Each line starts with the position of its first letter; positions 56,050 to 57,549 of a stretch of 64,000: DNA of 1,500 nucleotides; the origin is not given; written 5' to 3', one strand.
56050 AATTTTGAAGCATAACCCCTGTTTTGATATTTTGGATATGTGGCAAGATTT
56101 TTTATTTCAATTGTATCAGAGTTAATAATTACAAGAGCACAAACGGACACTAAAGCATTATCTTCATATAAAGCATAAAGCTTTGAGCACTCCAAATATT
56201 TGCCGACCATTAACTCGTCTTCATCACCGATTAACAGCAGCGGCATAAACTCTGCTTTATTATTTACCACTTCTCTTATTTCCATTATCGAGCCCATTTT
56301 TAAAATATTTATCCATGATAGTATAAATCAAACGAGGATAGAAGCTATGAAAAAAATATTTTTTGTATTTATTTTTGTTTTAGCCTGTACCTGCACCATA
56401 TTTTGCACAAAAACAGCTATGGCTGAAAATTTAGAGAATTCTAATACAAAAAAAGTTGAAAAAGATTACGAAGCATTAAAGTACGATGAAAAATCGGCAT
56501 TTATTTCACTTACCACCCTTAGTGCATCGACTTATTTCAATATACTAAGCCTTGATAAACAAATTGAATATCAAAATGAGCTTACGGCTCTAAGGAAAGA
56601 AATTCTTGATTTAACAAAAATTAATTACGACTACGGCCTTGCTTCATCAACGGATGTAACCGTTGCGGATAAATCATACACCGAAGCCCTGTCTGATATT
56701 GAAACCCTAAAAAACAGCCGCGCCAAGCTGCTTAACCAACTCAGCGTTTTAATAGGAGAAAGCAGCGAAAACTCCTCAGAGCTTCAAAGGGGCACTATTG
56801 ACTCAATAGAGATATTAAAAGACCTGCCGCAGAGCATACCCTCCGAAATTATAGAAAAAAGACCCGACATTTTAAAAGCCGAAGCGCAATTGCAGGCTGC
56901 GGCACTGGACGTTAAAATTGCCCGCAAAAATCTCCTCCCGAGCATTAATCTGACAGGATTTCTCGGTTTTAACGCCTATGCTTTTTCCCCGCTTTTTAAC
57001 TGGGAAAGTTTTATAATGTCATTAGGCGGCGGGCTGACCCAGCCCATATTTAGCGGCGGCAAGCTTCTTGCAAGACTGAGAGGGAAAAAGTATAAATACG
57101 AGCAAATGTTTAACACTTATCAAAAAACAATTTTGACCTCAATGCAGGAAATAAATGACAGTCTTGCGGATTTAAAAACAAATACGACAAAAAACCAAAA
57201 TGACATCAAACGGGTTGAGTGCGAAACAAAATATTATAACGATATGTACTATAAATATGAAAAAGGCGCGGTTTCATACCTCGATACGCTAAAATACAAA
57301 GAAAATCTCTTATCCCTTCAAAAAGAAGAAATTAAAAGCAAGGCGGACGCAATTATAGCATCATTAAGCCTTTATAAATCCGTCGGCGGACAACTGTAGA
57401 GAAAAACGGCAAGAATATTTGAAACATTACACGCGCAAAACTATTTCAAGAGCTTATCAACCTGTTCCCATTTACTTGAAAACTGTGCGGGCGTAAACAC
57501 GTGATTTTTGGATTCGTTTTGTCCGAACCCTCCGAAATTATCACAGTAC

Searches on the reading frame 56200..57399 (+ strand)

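Call 75: search_protein_families(library=pfam, proteins=[window:56200-57399:+], max_evalue=0.00001)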
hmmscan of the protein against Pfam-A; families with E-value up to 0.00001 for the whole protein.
window:56200-57399:+ (399 aa): 1 family
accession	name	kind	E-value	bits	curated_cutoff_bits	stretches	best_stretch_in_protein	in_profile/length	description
PF02321.23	OEP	-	7.9e-33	114.3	22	2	214-396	5-187/187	Outer membrane efflux protein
